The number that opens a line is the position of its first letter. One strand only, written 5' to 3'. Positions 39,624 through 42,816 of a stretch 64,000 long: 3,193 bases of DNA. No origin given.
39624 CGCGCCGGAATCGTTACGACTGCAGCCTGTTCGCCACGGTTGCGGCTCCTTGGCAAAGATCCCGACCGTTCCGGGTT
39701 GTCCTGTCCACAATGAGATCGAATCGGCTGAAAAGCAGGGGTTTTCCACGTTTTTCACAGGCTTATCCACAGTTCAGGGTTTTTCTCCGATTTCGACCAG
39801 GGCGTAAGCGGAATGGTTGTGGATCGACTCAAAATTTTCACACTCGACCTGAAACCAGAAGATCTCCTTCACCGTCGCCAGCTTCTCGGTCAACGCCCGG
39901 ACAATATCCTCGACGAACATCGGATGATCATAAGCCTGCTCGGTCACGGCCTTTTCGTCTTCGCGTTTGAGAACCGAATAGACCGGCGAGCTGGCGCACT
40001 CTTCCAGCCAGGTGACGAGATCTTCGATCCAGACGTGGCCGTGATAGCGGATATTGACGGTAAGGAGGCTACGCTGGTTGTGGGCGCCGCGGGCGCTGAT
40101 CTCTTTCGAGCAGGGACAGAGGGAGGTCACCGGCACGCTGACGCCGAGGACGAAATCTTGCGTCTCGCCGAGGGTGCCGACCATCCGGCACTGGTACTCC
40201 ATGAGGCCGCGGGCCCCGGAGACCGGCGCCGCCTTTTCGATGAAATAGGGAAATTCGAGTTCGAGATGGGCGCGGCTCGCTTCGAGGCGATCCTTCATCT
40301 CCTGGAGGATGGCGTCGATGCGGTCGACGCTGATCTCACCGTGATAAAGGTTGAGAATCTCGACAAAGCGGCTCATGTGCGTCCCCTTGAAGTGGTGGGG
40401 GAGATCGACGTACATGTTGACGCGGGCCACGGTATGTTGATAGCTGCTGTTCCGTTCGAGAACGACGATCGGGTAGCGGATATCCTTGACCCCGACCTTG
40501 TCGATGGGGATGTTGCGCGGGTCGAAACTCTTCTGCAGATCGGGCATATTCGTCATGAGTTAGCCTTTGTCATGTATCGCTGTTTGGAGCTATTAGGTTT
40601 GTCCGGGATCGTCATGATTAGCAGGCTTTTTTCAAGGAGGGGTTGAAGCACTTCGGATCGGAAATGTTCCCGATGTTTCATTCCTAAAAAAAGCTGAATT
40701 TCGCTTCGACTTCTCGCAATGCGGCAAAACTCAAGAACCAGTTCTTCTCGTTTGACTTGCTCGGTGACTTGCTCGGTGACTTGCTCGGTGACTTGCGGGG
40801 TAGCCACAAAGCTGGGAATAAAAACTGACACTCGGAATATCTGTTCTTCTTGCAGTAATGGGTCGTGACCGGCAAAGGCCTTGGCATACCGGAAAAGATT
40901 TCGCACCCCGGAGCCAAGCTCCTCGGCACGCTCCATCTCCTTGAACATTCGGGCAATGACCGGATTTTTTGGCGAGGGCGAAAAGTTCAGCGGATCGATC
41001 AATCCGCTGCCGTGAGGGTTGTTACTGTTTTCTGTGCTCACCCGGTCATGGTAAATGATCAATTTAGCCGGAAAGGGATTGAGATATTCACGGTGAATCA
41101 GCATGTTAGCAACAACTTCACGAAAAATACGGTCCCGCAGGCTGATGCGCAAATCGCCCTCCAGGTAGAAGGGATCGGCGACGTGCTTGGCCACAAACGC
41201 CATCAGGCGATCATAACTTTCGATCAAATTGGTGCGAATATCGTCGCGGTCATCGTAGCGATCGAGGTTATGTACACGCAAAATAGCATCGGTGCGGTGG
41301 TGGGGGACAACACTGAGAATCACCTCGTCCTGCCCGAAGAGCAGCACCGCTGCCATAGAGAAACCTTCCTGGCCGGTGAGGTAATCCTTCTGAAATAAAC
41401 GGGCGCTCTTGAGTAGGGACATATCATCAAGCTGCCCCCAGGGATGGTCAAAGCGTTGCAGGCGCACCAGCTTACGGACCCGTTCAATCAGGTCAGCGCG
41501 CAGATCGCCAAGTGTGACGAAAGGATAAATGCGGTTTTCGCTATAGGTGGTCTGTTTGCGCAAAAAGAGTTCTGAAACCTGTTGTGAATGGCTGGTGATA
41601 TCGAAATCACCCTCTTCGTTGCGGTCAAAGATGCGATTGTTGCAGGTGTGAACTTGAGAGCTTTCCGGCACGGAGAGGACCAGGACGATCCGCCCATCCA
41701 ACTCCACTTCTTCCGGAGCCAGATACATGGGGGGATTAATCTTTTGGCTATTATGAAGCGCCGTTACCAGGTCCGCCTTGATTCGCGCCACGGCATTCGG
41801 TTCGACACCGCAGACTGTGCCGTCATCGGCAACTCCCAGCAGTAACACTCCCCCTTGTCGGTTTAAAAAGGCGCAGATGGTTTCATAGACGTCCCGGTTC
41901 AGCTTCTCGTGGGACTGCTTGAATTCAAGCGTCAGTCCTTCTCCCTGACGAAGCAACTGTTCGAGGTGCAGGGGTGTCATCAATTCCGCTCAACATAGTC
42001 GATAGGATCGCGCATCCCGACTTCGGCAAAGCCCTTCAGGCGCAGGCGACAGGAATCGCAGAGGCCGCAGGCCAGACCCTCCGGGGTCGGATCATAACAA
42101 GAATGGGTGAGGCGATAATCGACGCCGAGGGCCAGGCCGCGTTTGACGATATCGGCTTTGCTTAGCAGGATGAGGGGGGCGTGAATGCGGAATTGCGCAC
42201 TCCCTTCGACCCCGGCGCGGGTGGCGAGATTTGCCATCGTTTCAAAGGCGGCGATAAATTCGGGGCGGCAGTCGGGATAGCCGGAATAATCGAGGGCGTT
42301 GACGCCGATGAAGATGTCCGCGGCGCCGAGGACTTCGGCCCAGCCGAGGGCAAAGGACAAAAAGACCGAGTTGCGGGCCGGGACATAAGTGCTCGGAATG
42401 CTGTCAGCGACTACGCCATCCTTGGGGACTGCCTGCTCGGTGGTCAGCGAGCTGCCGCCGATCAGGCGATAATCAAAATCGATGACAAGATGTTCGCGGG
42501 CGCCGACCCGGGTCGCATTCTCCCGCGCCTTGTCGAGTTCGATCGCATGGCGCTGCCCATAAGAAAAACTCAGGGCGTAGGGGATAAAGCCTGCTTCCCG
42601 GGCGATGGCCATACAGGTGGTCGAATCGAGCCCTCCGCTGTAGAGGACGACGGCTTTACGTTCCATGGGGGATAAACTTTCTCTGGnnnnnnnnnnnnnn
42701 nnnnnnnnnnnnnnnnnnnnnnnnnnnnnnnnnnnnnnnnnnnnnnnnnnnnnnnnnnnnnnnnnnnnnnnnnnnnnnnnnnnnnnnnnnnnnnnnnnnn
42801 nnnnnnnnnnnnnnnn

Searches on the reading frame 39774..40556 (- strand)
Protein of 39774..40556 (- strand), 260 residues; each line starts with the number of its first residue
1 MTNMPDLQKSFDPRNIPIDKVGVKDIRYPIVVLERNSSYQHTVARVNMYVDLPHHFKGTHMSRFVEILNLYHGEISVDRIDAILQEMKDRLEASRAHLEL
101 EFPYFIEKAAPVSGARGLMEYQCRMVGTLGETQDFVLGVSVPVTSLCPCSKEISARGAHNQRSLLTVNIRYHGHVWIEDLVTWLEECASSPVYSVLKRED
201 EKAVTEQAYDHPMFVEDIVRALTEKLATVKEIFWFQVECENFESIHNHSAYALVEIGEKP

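Call 76: search_protein_families(library=phrogs, proteins=[window:39774-40556:-], max_evalue=0.001)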
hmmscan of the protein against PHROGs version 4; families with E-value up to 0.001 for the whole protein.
window:39774-40556:- (260 aa): 1 family
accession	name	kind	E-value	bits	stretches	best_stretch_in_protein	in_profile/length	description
phrog_28437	-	unknown function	7.5e-15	55.8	1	44-252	41-235/239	-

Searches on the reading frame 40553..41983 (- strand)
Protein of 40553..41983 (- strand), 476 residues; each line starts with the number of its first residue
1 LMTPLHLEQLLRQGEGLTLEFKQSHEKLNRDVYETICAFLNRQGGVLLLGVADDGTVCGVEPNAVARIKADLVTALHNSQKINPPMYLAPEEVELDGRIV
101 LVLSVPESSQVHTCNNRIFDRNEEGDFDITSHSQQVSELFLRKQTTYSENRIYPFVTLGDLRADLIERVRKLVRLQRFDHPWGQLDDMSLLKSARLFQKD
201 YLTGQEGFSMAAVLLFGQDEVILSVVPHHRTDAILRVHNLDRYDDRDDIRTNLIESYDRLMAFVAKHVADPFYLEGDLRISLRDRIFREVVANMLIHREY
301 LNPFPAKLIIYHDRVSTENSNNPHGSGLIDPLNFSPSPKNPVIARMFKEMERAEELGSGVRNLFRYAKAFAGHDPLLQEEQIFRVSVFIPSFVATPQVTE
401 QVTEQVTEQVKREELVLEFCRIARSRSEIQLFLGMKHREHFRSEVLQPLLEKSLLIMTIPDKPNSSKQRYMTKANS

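Call 56: search_protein_families(library=pfam, proteins=[window:40553-41983:-], max_evalue=0.00001)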
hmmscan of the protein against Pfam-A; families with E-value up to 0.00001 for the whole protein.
window:40553-41983:- (476 aa): 3 families
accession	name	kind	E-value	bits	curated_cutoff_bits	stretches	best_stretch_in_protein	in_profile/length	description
PF04326.19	SLFN_AlbA_2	-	3.8e-20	73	25.3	1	15-125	1-113/118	Schlafen, AlbA_2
PF21247.3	Fic-like_C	-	1.2e-14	54.3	27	1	416-470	7-61/64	Filamentation induced by cAMP protein Fic-like, C-terminal domain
PF13749.12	HATPase_c_4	-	1.3e-07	32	26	1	307-384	5-86/89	Putative ATP-dependent DNA helicase recG C-terminal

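Call 59: search_protein_families(library=ncbifam, proteins=[window:40553-41983:-], max_evalue=0.001)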
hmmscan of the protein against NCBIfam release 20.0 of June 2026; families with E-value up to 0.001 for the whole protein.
window:40553-41983:- (476 aa): 0 families

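Call 60: search_protein_families(library=padloc, proteins=[window:40553-41983:-], max_evalue=0.001)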
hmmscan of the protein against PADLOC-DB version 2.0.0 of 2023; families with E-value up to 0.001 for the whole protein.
window:40553-41983:- (476 aa): 2 families
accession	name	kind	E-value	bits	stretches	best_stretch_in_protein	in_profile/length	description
PDLC02394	pAgo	-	4.2e-05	19.5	1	24-217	49-240/1121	-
PDLC02402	Aga_SIR2-PNTD1-PNTD2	-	0.00018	17.7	0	208-320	371-480/876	Class I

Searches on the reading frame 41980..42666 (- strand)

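Call 57: search_protein_families(library=pfam, proteins=[window:41980-42666:-], max_evalue=0.00001)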
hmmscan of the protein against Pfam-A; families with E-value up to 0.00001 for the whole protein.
window:41980-42666:- (228 aa): 1 family
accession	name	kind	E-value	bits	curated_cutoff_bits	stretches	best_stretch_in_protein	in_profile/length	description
PF06508.19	QueC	-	1.9e-73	246.8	22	1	4-216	1-209/210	Queuosine biosynthesis protein QueC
